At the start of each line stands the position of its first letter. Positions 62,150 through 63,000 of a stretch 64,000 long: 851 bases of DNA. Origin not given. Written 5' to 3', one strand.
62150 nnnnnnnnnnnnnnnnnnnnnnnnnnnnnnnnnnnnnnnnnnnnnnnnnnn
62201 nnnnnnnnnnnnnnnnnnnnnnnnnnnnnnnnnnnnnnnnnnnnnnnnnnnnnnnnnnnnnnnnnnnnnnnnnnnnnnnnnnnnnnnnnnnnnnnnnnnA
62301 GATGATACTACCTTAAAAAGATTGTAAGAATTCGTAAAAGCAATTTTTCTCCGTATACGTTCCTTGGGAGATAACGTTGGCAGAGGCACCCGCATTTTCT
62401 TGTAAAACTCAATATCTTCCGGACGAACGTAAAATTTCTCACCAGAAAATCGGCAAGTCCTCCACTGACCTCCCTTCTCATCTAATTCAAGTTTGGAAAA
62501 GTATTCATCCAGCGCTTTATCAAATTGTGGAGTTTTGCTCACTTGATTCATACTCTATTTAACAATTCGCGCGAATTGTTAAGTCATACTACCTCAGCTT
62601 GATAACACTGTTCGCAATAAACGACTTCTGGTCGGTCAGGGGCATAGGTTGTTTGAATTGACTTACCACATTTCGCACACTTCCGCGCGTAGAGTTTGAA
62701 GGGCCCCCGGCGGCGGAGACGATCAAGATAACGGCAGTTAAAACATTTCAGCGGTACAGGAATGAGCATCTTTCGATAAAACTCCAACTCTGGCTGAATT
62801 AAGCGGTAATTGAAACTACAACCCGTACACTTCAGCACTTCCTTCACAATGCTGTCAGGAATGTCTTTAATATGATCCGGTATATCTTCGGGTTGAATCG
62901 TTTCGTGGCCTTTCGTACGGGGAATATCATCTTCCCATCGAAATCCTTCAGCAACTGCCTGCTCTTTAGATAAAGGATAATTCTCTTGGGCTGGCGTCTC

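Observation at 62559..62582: Perfect 24-bp palindrome as the complete intercistronic spacer between paralogs 4 and 3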

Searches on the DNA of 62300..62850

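Call 67: search_rna_families(source=window, start=62300, end=62850, threshold=evalue, max_evalue=1)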
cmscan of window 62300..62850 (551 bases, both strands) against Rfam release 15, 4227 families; matches with E-value up to 1: 0.
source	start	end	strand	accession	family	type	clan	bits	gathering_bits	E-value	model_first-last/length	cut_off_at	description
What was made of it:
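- On Structured RNA element (translational operator or stabiliser hairpin): There is no Rfam hit (call 67).
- There is no Rfam match (call 67).
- Tried and rejected: There is no Rfam hit at E up to 1 (call 67).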
